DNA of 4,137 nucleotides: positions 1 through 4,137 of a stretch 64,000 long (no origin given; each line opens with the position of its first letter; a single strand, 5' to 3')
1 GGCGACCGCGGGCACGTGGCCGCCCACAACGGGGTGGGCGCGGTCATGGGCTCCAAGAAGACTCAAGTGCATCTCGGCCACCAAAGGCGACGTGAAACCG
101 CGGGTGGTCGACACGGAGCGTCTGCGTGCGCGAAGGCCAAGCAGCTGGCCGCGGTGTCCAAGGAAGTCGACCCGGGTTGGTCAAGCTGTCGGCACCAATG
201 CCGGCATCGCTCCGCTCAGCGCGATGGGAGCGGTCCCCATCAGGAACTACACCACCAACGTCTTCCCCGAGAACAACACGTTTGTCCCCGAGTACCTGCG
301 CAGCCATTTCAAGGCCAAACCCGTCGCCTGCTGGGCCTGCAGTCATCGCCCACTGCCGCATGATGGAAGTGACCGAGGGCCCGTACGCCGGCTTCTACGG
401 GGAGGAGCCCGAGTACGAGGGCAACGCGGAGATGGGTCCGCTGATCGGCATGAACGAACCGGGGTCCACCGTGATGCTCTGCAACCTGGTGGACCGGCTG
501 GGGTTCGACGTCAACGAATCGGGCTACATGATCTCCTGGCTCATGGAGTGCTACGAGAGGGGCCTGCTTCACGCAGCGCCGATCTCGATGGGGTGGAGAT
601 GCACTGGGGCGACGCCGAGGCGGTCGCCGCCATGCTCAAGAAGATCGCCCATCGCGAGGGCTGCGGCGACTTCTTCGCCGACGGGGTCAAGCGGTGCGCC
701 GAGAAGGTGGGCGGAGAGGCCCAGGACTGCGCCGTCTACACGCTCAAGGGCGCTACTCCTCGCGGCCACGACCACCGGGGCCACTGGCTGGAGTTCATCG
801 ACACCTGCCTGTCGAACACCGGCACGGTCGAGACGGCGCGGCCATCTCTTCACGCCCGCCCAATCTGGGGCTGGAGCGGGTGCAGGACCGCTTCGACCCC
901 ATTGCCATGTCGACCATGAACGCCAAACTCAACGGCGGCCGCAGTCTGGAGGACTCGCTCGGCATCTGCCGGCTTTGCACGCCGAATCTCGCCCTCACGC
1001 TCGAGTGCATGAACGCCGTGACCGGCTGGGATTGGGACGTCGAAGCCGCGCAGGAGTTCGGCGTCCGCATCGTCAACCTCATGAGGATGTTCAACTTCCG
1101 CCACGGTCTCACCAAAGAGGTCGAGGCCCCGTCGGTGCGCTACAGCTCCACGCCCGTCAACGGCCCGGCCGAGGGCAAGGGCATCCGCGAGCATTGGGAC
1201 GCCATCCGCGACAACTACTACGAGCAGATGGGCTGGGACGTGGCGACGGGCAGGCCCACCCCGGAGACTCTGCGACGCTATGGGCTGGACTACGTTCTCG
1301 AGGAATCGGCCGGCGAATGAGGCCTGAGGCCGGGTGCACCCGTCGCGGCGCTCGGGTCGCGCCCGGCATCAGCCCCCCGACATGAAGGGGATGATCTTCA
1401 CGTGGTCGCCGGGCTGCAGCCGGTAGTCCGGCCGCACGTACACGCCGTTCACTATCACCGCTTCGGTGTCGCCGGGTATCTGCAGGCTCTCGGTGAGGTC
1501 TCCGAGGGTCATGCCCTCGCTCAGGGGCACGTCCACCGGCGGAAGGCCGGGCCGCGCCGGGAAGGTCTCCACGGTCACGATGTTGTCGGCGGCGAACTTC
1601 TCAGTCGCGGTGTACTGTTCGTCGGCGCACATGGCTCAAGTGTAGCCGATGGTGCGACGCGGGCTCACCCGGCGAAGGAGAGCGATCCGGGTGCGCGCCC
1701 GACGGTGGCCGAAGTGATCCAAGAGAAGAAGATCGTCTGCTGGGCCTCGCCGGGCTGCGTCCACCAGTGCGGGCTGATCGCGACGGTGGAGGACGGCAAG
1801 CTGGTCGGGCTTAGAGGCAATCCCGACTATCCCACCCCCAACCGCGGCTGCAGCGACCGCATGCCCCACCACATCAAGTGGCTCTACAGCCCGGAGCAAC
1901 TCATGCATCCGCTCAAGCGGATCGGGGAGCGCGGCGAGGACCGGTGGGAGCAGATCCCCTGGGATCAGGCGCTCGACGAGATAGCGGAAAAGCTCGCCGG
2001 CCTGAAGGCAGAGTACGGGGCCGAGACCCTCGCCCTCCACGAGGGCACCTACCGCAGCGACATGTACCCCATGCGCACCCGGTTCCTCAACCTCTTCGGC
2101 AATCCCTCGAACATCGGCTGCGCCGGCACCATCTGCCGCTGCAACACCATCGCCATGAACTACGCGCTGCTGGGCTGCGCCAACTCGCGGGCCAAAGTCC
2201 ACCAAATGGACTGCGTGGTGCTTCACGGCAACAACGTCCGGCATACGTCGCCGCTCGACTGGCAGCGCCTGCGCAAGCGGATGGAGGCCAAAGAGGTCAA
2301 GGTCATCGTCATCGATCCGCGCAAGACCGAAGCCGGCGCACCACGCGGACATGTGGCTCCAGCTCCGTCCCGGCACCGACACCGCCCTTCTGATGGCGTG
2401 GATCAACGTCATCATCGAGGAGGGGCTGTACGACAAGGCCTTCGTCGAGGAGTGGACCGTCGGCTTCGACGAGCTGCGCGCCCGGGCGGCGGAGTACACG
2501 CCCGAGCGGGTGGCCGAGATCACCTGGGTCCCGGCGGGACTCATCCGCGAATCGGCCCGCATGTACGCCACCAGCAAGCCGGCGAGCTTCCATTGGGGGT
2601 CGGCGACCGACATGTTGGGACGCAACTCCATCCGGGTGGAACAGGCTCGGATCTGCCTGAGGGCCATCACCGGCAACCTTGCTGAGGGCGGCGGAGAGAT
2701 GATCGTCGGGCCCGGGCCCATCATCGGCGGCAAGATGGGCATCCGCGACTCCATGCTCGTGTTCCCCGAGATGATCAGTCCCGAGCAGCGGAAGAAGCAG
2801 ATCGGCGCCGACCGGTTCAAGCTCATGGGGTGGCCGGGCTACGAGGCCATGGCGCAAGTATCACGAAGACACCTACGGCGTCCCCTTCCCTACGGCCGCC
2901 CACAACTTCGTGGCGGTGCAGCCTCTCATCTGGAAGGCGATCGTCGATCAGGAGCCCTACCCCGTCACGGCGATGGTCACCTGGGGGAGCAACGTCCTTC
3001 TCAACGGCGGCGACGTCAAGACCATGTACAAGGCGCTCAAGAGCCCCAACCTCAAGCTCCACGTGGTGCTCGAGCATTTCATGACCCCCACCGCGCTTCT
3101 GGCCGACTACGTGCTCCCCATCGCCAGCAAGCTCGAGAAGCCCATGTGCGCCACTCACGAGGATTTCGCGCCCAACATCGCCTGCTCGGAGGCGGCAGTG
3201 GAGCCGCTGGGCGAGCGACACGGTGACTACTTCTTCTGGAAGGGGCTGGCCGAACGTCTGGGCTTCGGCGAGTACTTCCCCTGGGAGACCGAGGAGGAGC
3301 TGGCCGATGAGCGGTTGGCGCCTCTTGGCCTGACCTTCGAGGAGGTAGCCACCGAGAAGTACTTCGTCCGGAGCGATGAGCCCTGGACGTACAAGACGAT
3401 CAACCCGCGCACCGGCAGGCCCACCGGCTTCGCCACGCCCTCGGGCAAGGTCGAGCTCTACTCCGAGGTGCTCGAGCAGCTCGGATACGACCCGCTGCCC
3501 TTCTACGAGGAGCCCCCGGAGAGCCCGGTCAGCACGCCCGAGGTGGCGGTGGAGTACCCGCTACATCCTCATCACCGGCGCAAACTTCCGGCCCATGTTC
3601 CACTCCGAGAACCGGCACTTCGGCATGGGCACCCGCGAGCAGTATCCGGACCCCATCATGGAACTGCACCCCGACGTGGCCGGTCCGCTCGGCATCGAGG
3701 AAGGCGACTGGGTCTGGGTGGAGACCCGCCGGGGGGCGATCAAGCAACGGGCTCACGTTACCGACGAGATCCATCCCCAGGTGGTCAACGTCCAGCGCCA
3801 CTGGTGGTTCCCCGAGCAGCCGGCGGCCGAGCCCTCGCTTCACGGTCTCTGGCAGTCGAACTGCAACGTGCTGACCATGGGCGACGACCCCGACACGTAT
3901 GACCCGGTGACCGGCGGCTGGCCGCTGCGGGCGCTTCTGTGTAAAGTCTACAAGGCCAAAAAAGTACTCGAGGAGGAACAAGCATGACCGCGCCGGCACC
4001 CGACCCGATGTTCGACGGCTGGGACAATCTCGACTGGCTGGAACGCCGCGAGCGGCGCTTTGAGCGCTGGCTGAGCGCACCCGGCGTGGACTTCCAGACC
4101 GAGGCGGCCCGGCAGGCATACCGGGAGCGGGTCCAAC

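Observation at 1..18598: Three Mo/W-pterin enzyme families plus flavin reductases and importers within 18 kb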

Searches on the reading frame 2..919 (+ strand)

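Call 5: search_protein_families(library=pfam, proteins=[window:2-919:+])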
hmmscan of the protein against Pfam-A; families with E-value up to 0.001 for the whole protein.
window:2-919:+ (305 aa): 1 family
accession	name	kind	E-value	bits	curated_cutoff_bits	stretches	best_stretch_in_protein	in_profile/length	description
PF01314.23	AFOR_C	-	4.3e-25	89.1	27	2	192-275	150-231/385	Aldehyde ferredoxin oxidoreductase, domains 2 & 3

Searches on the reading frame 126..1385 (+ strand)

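Call 5: search_protein_families(library=pfam, proteins=[window:126-1385:+])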
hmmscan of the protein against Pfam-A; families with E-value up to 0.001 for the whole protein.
window:126-1385:+ (419 aa): 1 family
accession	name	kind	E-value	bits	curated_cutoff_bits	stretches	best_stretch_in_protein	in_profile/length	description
PF01314.23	AFOR_C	-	1.5e-14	54.4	27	1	74-152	75-152/385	Aldehyde ferredoxin oxidoreductase, domains 2 & 3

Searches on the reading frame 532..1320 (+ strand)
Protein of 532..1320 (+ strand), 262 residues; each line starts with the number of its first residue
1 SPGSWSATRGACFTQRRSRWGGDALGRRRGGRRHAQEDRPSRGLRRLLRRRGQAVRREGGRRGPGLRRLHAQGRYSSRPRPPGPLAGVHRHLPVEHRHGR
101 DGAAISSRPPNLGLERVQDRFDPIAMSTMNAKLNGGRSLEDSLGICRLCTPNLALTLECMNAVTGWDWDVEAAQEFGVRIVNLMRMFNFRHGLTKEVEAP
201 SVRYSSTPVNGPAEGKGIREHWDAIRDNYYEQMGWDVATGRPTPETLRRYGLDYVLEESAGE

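Call 7: search_protein_families(library=pfam, max_evalue=0.01, proteins=[window:532-1320:+])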
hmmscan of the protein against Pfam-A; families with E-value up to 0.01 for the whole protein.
window:532-1320:+ (262 aa): 1 family
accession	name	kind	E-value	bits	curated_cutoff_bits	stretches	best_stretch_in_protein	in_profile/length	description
PF01314.23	AFOR_C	-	1.9e-27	96.9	27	1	104-252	238-385/385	Aldehyde ferredoxin oxidoreductase, domains 2 & 3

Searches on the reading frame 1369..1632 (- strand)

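Call 5: search_protein_families(library=pfam, proteins=[window:1369-1632:-])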
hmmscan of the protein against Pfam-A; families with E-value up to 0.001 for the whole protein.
window:1369-1632:- (87 aa): 3 families
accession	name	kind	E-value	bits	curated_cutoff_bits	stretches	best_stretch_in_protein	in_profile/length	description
PF02597.26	ThiS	-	1.9e-12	48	22.5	1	37-87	18-76/76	ThiS family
PF14451.12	Ub-Mut7C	-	1.2e-06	28.7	23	1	35-83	27-76/81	Mut7-C ubiquitin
PF14453.12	ThiS-like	-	0.00012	22.5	26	1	37-82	12-55/57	ThiS-like ubiquitin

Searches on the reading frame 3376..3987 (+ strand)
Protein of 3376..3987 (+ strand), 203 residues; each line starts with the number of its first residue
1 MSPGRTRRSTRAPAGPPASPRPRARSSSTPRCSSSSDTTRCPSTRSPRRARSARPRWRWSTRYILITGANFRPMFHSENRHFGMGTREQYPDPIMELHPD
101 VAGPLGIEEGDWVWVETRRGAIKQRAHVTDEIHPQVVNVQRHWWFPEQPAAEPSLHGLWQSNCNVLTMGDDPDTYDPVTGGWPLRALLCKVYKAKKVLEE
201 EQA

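Call 7: search_protein_families(library=pfam, max_evalue=0.01, proteins=[window:3376-3987:+])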
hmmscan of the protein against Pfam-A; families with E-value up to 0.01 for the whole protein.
window:3376-3987:+ (203 aa): 1 family
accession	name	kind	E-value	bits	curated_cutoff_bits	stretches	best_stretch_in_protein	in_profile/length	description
PF01568.27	Molydop_binding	-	1.2e-18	67.6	26.8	1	84-174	22-99/110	Molydopterin dinucleotide binding domain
